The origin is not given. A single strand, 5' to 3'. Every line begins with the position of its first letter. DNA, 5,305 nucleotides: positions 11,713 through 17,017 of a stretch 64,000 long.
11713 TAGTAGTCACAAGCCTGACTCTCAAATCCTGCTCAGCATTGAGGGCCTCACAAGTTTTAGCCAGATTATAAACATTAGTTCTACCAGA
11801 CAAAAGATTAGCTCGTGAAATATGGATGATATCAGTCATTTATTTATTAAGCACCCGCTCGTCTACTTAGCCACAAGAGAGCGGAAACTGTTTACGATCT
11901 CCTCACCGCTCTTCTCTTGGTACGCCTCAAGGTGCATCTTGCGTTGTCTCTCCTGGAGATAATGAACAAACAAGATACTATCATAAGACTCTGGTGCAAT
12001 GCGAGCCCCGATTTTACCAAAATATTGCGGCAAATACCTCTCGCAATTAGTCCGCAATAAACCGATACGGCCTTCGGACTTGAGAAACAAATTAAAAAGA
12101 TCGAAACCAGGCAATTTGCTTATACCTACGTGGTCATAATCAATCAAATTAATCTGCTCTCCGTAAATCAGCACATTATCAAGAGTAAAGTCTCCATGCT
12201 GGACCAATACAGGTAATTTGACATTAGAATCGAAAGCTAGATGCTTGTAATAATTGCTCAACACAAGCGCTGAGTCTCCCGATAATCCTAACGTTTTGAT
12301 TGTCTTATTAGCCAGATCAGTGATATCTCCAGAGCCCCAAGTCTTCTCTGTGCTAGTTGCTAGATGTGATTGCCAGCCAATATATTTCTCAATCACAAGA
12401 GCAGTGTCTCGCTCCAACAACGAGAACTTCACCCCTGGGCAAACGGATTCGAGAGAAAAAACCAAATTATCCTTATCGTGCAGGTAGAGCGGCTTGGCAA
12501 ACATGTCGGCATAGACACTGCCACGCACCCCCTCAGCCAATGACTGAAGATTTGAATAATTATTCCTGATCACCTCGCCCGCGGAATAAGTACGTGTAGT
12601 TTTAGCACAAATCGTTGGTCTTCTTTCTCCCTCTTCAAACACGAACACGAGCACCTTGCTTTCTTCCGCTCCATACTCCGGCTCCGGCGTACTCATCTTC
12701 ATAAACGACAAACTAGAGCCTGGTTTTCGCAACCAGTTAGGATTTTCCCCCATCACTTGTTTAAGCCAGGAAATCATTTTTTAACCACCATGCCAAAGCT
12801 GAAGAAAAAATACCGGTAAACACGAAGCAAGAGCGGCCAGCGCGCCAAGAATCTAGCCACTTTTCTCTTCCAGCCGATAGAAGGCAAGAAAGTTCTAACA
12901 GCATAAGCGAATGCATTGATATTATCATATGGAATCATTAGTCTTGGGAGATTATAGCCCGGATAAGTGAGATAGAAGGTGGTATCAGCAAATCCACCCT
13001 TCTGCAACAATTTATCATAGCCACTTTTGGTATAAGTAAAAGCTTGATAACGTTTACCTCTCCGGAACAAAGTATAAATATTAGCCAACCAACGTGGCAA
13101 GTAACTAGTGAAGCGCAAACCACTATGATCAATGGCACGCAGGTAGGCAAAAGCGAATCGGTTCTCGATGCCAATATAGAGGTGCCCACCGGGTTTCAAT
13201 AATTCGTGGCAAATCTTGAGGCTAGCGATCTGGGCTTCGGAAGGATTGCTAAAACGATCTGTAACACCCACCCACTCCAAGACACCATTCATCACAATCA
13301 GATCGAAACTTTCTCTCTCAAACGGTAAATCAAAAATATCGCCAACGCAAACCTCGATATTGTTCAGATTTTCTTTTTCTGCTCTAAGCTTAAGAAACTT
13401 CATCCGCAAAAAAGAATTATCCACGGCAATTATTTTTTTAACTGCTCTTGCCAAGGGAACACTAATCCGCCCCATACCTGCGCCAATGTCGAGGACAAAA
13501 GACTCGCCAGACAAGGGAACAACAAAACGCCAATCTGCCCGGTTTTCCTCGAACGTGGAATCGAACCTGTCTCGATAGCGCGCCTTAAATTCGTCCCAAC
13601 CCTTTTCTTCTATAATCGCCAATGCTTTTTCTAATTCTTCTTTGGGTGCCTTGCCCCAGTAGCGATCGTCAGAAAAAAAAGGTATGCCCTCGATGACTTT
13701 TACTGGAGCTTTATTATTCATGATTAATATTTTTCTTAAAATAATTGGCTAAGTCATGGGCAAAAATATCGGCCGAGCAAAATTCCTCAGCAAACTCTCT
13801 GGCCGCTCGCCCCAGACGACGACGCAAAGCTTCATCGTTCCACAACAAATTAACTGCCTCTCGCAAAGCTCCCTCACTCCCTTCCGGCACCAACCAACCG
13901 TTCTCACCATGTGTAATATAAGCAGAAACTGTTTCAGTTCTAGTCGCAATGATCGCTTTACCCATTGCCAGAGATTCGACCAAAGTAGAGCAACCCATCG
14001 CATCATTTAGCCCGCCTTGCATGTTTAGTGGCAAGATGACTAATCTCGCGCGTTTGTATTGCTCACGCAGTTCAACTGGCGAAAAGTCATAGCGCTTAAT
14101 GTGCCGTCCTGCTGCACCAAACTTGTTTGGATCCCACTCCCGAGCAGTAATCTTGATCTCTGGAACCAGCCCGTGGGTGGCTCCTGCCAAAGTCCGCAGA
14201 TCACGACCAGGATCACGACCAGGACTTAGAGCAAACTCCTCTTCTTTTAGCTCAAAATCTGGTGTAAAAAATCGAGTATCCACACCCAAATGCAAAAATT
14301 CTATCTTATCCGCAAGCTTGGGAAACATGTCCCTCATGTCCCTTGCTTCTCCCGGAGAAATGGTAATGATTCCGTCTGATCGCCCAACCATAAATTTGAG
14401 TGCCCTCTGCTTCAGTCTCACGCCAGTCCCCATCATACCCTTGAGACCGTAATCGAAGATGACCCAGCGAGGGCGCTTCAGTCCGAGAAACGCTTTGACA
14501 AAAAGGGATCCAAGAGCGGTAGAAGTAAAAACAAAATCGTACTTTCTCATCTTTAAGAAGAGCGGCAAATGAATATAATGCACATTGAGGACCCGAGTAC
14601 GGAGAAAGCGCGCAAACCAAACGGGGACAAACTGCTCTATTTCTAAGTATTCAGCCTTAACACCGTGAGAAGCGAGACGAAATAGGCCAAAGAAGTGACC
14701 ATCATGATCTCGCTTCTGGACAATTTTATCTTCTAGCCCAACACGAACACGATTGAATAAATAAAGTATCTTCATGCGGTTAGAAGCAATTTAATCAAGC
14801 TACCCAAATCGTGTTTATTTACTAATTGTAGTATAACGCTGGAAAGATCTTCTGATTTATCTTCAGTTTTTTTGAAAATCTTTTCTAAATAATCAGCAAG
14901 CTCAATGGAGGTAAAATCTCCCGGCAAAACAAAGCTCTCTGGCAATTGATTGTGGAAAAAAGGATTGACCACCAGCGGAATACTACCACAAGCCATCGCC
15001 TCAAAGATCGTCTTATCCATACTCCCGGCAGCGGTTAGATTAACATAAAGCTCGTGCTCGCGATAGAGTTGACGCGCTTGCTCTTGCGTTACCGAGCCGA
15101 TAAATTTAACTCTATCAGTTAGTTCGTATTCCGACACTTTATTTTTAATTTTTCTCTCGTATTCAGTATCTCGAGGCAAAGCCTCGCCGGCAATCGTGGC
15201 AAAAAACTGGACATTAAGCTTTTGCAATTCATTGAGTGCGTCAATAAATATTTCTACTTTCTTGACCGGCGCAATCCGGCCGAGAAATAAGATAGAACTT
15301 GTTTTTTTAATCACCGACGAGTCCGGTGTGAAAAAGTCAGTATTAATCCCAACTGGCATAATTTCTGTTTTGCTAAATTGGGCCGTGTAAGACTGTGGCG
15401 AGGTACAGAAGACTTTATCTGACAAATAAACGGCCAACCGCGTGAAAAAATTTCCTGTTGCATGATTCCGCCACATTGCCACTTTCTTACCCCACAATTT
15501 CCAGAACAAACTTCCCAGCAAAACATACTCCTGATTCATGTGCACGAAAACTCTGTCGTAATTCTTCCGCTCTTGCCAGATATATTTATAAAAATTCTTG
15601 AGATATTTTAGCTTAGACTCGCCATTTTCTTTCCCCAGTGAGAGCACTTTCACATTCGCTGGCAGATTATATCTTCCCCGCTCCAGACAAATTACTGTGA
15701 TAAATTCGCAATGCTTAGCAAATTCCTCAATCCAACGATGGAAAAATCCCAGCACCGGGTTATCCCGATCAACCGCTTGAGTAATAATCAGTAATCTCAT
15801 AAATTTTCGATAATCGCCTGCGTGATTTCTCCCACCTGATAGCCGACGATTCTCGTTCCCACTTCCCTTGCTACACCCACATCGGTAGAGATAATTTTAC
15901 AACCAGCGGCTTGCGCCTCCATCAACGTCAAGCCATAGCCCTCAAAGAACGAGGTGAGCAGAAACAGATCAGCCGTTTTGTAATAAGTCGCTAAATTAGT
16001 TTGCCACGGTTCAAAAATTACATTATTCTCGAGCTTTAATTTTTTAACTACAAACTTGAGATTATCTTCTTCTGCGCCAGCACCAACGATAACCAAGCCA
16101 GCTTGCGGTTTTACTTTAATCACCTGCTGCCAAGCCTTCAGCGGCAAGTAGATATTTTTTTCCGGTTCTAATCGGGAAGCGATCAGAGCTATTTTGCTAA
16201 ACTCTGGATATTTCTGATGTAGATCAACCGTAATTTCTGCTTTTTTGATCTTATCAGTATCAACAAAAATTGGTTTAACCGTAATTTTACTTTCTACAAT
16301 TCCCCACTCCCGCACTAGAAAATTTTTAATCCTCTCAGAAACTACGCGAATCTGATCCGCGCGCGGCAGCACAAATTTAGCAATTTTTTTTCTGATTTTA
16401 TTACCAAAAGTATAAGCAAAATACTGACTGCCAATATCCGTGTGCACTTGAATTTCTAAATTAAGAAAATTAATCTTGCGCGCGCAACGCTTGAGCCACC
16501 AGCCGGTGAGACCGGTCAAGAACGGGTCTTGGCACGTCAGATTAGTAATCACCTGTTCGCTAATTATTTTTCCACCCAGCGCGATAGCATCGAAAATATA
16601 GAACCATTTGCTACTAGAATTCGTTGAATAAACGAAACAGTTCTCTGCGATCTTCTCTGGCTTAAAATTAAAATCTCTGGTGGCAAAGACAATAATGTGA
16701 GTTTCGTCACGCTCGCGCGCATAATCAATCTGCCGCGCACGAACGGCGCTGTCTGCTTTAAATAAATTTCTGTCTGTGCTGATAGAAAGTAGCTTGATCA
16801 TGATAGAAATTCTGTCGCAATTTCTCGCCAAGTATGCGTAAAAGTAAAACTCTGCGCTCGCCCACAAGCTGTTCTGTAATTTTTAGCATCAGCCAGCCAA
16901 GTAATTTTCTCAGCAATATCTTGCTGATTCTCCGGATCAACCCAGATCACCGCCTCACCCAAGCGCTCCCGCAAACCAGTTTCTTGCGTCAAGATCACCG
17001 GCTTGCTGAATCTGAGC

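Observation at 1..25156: About 25 kb single-strand, translationally coupled glycan-assembly super-operon with no recognisable Wzx/Wzy/ABC export component, headed by a surface protein and a HerA/VirD4-like ATPase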

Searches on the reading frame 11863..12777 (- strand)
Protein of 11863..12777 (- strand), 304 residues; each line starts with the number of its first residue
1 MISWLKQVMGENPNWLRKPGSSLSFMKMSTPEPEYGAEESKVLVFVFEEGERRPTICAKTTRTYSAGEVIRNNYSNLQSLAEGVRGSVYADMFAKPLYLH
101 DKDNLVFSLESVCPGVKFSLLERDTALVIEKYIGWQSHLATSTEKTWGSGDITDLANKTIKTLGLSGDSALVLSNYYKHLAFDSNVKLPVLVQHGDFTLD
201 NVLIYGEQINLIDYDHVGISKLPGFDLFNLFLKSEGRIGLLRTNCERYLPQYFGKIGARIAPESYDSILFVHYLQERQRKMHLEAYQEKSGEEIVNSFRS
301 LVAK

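Call 5: search_protein_families(library=pfam, proteins=[window:11863-12777:-], max_evalue=0.01)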
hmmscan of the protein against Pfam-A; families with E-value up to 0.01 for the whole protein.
window:11863-12777:- (304 aa): 2 families
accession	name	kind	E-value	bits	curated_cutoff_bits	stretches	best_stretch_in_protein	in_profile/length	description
PF01636.29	APH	-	0.0019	18.4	23.2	1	182-249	158-230/239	Phosphotransferase enzyme family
PF19974.5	TCAD9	-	0.0021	17.7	40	1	192-229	299-336/429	Ternary complex associated domain 9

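Call 16: search_protein_families(library=ncbifam, proteins=[window:11863-12777:-], max_evalue=0.01)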
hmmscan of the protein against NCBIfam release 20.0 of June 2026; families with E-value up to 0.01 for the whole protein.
window:11863-12777:- (304 aa): 2 families
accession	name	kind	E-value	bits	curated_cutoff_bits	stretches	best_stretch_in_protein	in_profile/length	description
TIGR02906.1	spore_CotS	subfamily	0.0025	16.8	172.7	1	177-233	175-230/314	CotS family spore coat protein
NF033059.2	APH_3p_I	exception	0.0067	15.8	400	1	190-220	188-219/267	APH(3')-I family aminoglycoside O-phosphotransferase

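Call 78: search_solved_structures(query=window:11863-12777:-, max_evalue=1)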
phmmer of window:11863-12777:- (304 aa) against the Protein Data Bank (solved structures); distinct sequences matched with E-value up to 1: 1.
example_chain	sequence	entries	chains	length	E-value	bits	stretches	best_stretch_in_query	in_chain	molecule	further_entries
5xy3_G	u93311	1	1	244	0.38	13.1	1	67-195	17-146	Ribosomal protein L7Ae, putative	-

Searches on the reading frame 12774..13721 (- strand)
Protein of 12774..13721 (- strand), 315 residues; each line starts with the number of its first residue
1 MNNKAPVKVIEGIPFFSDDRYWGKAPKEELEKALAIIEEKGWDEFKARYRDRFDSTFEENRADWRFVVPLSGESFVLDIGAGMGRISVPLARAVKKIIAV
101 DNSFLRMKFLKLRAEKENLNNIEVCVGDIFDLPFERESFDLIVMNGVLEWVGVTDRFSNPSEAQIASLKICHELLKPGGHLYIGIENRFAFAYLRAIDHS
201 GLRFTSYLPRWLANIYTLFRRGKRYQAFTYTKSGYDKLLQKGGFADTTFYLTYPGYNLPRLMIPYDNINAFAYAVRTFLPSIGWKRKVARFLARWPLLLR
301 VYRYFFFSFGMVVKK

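Call 5: search_protein_families(library=pfam, proteins=[window:12774-13721:-], max_evalue=0.01)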
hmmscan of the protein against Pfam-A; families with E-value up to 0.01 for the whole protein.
window:12774-13721:- (315 aa): 11 families
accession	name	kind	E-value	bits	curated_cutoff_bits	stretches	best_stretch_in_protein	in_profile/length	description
PF13847.12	Methyltransf_31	-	6.1e-18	65.3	27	1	76-184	7-110/145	Methyltransferase domain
PF08241.18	Methyltransf_11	-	2.6e-17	63.7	21.2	1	77-183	1-95/95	Methyltransferase domain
PF13649.12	Methyltransf_25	-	6.1e-16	59.3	27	1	76-179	1-97/97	Methyltransferase domain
PF08242.18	Methyltransf_12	-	6.5e-11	43.3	30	1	77-181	1-98/98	Methyltransferase domain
PF13489.12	Methyltransf_23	-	8.5e-09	35.8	27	1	76-245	26-160/164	Methyltransferase domain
PF05175.20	MTS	-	6.9e-08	32.7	23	1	75-146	34-106/170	Methyltransferase small domain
PF03848.20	TehB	-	1.4e-06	28.3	20.4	1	75-149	33-106/193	Tellurite resistance protein TehB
PF01209.24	Ubie_methyltran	-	4.4e-06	26.6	20.1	1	71-183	47-151/233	ubiE/COQ5 methyltransferase family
PF02527.21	GidB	-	5.5e-06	26.3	27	1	74-153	48-130/184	rRNA small subunit methyltransferase G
PF02475.24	TRM5-TYW2_MTfase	-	0.0006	20.2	28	1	73-147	37-113/164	TRM5/TYW2 methyltransferase domain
PF02390.23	Methyltransf_4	-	0.0014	18.5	24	1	74-131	3-62/173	Putative methyltransferase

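Call 77: search_solved_structures(query=window:12774-13721:-, max_evalue=0.01)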
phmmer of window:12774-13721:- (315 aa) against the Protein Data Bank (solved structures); distinct sequences matched with E-value up to 0.01: 34.
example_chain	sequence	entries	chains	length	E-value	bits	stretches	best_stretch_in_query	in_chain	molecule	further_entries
3l8d_A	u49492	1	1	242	3.3e-06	29.8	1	69-156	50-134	Methyltransferase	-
3t7r_A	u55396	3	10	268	4.7e-06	29.3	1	65-153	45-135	Putative methyltransferase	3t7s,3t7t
3e7p_A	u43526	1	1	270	4.8e-06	29.3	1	65-153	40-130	Putative methyltransferase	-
3mgg_A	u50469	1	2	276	5.7e-06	29.1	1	75-193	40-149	Methyltransferase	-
7wzg_A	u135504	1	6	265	9.2e-06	28.4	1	69-186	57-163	Cypemycin N-terminal methyltransferase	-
4krg_A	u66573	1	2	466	3.7e-05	26.4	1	60-151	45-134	Phosphoethanolamine N-methyltransferase 1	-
2h1r_A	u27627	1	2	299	9.9e-05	25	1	70-140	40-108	Dimethyladenosine transferase, putative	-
3dlc_A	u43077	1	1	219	0.00011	24.9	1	76-158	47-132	Putative S-adenosyl-L-methionine-dependent Methyltransferase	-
7wzf_A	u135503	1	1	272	0.00013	24.6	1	71-202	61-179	YunM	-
5wp5_A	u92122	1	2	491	0.00016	24.3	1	59-181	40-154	Phosphomethylethanolamine N-methyltransferase 2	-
6wlf_A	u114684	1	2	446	0.00017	24.2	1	73-183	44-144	Phosphoethanolamine N-methyltransferase 1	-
5doo_A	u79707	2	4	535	0.00023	23.8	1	69-184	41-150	protein lysine methyltransferase 2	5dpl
1vl5_A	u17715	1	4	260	0.00041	22.9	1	67-181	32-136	unknown conserved protein BH2331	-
3dmf_A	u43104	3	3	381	0.00062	22.4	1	76-183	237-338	Probable ribosomal RNA small subunit methyltransferase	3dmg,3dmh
1xxl_A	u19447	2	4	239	0.00063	22.3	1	72-144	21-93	YcgJ protein | ycgJ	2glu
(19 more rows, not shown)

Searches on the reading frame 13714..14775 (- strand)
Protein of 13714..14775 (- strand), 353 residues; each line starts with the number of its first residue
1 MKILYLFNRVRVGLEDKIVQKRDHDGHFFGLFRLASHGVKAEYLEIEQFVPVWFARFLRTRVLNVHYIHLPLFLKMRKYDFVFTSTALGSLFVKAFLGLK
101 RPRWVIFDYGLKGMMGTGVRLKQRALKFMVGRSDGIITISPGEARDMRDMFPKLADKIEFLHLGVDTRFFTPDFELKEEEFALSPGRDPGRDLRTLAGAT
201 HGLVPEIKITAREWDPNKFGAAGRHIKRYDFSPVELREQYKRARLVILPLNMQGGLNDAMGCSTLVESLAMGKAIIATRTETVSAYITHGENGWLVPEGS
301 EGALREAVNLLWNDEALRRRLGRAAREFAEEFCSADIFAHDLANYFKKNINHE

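Call 5: search_protein_families(library=pfam, proteins=[window:13714-14775:-], max_evalue=0.01)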
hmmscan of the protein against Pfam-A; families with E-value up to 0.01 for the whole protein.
window:13714-14775:- (353 aa): 5 families
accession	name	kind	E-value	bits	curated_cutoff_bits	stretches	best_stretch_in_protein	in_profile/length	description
PF00534.26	Glycos_transf_1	-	9.9e-15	54.9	26.4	1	230-327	79-171/172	Glycosyl transferases group 1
PF13692.12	Glyco_trans_1_4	-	2e-10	41.5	27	1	234-314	67-142/142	Glycosyl transferases group 1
PF13439.12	Glyco_transf_4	-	4.3e-07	30.6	28.5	1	25-168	21-169/170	Glycosyltransferase Family 4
PF13579.12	Glyco_trans_4_4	-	0.00011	23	29.7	1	70-162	60-156/158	Glycosyl transferase 4-like domain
PF13524.12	Glyco_trans_1_2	-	0.0017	18.8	25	1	207-330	17-130/144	Glycosyl transferase-like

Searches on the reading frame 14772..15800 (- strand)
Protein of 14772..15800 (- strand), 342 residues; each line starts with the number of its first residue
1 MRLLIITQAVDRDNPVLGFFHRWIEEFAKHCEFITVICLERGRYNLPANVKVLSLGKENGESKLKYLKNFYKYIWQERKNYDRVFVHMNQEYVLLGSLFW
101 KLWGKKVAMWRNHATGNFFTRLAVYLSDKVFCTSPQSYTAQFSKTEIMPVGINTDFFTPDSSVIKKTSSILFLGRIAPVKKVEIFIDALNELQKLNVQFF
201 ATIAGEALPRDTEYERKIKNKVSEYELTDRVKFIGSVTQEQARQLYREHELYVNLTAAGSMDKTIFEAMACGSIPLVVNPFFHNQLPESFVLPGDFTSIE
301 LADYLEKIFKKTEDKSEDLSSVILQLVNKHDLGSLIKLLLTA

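Call 5: search_protein_families(library=pfam, proteins=[window:14772-15800:-], max_evalue=0.01)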
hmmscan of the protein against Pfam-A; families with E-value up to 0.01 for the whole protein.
window:14772-15800:- (342 aa): 4 families
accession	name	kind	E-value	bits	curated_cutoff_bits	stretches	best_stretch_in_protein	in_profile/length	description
PF00534.26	Glycos_transf_1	-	3.4e-16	59.7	26.4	1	165-284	13-128/172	Glycosyl transferases group 1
PF13692.12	Glyco_trans_1_4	-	3.2e-13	50.6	27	1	169-277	3-104/142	Glycosyl transferases group 1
PF13524.12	Glyco_trans_1_2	-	4.7e-06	27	25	1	185-315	5-117/144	Glycosyl transferase-like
PF13477.12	Glyco_trans_4_2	-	0.0004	21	23.4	1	19-102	12-96/139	Glycosyl transferase 4-like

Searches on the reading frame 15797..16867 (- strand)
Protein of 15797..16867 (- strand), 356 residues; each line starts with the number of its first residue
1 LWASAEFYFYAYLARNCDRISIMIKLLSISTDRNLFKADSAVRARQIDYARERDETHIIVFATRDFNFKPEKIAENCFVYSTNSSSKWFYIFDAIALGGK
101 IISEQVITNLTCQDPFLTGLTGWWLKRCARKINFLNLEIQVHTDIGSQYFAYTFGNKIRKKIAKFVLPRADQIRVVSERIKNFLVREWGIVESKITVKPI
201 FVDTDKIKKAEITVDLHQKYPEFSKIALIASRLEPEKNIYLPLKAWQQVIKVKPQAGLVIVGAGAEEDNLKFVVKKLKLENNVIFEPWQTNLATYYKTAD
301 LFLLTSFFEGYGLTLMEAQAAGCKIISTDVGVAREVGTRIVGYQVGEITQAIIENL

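Call 5: search_protein_families(library=pfam, proteins=[window:15797-16867:-], max_evalue=0.01)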
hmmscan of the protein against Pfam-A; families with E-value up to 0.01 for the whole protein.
window:15797-16867:- (356 aa): 4 families
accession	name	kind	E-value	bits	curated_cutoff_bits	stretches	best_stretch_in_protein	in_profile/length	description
PF00534.26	Glycos_transf_1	-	1.6e-26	93.4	26.4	1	223-336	14-130/172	Glycosyl transferases group 1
PF13692.12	Glyco_trans_1_4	-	6.5e-22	78.8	27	1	225-337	2-118/142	Glycosyl transferases group 1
PF13439.12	Glyco_transf_4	-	6.7e-07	29.9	28.5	1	111-206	77-170/170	Glycosyltransferase Family 4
PF20706.3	GT4-conflict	-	4.9e-06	26.2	26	1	221-339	194-323/385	Family 4 Glycosyltransferase in conflict systems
